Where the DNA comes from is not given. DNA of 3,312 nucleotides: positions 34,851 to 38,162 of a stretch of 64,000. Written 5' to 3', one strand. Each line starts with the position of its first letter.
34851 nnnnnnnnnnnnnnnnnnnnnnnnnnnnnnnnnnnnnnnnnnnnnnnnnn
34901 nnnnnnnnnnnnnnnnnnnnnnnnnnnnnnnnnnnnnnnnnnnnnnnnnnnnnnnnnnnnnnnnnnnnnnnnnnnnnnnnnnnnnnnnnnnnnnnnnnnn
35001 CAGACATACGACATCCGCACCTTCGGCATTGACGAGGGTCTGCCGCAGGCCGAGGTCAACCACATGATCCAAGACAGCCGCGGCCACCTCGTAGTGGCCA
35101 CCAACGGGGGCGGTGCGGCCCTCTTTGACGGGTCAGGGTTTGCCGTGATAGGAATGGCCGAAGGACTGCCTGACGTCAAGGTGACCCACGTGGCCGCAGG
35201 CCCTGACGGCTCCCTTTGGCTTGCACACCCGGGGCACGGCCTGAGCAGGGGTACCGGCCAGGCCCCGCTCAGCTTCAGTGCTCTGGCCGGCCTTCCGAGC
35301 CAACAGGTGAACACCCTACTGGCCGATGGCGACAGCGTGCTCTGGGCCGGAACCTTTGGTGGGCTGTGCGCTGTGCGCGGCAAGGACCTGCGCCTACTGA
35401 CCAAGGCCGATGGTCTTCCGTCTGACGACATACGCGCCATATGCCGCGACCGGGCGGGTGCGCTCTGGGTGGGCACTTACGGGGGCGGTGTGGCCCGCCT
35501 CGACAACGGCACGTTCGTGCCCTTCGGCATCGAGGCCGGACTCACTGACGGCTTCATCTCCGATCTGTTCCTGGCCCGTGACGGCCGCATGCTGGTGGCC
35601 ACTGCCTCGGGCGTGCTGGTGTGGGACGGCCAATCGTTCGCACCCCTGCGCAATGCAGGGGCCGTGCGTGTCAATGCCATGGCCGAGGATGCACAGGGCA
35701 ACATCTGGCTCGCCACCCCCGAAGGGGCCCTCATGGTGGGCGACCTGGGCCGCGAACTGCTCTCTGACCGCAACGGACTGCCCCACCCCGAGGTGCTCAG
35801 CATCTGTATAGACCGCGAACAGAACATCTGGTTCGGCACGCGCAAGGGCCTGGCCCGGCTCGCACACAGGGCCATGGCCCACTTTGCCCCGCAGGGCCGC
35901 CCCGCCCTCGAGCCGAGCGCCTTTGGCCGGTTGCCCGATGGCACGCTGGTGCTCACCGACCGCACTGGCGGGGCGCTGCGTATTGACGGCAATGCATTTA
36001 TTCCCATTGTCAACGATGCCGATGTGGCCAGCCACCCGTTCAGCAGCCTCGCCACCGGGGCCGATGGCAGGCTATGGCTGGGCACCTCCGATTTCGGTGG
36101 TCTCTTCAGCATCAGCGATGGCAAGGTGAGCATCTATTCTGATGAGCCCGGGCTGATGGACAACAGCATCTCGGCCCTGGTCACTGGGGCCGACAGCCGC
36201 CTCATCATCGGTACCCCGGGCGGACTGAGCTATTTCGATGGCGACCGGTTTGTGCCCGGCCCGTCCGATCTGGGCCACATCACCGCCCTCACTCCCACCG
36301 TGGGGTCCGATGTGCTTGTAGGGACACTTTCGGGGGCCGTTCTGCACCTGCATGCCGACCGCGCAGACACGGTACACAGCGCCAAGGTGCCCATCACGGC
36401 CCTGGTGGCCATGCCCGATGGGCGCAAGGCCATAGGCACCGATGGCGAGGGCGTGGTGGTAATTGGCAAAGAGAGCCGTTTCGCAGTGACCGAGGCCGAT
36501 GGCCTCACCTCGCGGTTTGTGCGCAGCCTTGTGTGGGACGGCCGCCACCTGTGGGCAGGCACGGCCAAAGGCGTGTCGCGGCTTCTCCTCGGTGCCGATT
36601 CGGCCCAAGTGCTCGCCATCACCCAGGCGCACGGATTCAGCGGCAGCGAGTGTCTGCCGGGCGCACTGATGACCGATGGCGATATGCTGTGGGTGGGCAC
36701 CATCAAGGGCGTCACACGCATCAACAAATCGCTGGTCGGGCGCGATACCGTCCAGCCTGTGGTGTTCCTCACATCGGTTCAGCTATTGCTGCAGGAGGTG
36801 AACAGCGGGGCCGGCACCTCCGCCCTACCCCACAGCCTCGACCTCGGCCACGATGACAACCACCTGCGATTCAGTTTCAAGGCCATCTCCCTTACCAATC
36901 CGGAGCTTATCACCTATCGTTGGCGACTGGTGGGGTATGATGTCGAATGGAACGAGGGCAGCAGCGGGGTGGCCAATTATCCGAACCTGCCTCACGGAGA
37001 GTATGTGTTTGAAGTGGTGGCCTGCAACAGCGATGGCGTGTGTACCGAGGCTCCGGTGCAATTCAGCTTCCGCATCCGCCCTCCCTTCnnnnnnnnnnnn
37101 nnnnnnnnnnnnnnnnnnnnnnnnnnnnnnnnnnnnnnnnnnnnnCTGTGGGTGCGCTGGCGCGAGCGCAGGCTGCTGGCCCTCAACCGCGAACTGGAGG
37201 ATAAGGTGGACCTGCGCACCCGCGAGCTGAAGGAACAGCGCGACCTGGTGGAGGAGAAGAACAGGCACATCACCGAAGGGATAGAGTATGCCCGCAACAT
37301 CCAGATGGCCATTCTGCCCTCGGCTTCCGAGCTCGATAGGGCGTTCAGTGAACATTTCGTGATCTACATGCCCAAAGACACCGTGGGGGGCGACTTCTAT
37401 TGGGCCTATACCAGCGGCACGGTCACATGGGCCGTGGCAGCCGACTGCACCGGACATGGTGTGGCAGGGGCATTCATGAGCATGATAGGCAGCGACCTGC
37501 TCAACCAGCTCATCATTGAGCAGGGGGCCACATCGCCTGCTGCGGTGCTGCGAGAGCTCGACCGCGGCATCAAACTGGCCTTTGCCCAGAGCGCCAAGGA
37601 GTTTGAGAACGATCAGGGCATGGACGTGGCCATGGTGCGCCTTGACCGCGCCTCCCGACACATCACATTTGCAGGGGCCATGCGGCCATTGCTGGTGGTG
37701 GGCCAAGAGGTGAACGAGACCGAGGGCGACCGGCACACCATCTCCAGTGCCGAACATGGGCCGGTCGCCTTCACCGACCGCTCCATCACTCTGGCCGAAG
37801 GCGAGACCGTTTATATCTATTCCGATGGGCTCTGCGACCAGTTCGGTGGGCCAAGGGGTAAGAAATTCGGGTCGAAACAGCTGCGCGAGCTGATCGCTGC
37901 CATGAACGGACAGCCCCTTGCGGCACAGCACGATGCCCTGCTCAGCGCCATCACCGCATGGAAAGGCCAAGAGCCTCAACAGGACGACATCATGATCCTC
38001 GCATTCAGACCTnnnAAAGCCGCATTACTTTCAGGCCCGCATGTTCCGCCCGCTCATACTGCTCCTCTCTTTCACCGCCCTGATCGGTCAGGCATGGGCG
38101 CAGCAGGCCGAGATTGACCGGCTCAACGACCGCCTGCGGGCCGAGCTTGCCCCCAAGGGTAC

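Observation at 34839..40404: Two adjacent transmembrane sensors ending in PP2C/SpoIIE phosphatase domains, without visible partner-switching partners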

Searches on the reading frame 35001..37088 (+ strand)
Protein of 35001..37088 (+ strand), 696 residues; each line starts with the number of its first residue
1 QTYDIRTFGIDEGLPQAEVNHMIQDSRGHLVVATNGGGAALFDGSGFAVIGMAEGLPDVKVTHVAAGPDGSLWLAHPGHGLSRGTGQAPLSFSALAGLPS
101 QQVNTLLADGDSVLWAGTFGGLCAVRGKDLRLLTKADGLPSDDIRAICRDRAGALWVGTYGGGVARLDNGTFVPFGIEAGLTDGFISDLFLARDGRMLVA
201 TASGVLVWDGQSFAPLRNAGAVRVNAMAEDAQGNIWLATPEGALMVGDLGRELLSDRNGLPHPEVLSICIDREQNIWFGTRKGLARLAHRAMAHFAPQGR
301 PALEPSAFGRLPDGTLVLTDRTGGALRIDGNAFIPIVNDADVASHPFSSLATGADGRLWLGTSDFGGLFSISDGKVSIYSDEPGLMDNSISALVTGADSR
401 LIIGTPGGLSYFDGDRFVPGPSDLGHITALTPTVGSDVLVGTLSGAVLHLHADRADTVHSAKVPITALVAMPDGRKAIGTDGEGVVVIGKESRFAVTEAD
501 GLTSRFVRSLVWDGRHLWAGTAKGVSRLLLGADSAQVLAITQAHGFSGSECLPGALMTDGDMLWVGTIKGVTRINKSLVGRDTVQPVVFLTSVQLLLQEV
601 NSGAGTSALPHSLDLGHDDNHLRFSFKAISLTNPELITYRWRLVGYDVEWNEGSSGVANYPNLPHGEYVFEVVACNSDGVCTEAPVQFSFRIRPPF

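Call 62: search_solved_structures(query=window:35001-37088:+, max_evalue=0.001)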
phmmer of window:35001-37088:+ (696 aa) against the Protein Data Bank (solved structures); distinct sequences matched with E-value up to 0.001: 7.
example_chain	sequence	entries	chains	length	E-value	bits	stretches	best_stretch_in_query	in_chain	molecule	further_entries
3v9f_A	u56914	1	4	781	2.3e-32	115.5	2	105-285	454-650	Two-component system sensor histidine kinase/response regulator, hybrid (One-component sys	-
4a2l_A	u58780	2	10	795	3e-28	101.9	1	557-691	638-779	TWO-COMPONENT SYSTEM SENSOR HISTIDINE KINASE/RESPONSE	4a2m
3va6_A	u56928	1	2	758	2.2e-20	75.9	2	102-297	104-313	Two-component system sensor histidine kinase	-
3ott_A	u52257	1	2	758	2.2e-20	75.9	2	102-297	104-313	Two-component system sensor histidine kinase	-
8q7r_U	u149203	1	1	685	0.00015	23.6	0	434-474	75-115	Ubiquitin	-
8pql_U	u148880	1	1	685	0.00016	23.5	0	434-474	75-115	Ubiquitin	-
8pql_E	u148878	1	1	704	0.0002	23.1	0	434-474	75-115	Polyubiquitin-C,Nucleotide exchange factor SIL1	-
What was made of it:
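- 35001..37076 (+): Gene 1 periplasmic sensor: Reg_prop beta-propeller repeats (about 12-14 blade motifs) followed by a Y_Y_Y Ig-like domain (36894-37076). PDB hits 3V9F, 4A2L, 3VA6 and 3OTT, which are Bacteroides HTCS sensor domains (call 62).
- Closest known: Bacteroides hybrid two-component system sensors. Same: The gene 1 periplasmic module (Reg_prop propellers plus Y_Y_Y) is homologous to them (2e-32 to 2e-20, call 62).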

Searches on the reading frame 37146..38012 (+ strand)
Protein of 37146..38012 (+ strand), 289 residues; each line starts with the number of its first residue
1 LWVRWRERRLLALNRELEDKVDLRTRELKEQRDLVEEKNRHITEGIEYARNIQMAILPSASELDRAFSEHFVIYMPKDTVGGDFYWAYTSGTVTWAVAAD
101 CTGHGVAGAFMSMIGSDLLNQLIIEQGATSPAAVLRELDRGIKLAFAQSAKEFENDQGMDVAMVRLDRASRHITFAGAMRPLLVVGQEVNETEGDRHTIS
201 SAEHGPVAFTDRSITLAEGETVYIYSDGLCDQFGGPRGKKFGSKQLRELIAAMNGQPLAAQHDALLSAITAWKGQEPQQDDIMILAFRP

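Call 36: search_solved_structures(query=window:37146-38012:+, max_evalue=0.01, show_alignments=1)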
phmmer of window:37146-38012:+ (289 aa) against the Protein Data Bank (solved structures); distinct sequences matched with E-value up to 0.01: 3.
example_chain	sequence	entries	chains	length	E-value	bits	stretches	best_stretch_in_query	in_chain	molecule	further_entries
6k4e_A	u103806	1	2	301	4e-47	164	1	14-288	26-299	Putative serine phosphatase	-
3es2_A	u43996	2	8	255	0.00094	21.7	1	46-255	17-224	Probable two-component response regulator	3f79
3ke6_A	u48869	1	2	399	0.0077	18.8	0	70-237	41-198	Protein Rv1364c/MT1410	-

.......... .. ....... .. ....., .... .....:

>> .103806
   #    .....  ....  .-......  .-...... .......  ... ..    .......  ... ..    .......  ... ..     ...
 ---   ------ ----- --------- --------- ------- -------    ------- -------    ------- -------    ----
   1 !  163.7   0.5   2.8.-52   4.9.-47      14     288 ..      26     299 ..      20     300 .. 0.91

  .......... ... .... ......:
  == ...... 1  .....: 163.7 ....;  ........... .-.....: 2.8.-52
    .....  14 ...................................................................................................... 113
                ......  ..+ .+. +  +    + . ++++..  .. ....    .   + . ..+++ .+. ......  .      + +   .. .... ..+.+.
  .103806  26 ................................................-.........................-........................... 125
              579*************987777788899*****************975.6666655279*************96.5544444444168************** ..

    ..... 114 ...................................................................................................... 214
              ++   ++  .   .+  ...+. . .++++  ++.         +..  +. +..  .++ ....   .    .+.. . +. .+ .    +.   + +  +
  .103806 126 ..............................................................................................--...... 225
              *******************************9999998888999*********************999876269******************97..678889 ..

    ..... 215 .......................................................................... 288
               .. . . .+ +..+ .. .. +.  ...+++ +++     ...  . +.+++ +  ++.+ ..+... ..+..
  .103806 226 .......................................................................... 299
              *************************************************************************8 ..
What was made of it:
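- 37182..38009 (+): Gene 1 cytoplasmic coiled-coil linker plus SiaA-type PP2C domain, with catalytic residues intact. PDB 6K4E 4e-47 (call 36).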
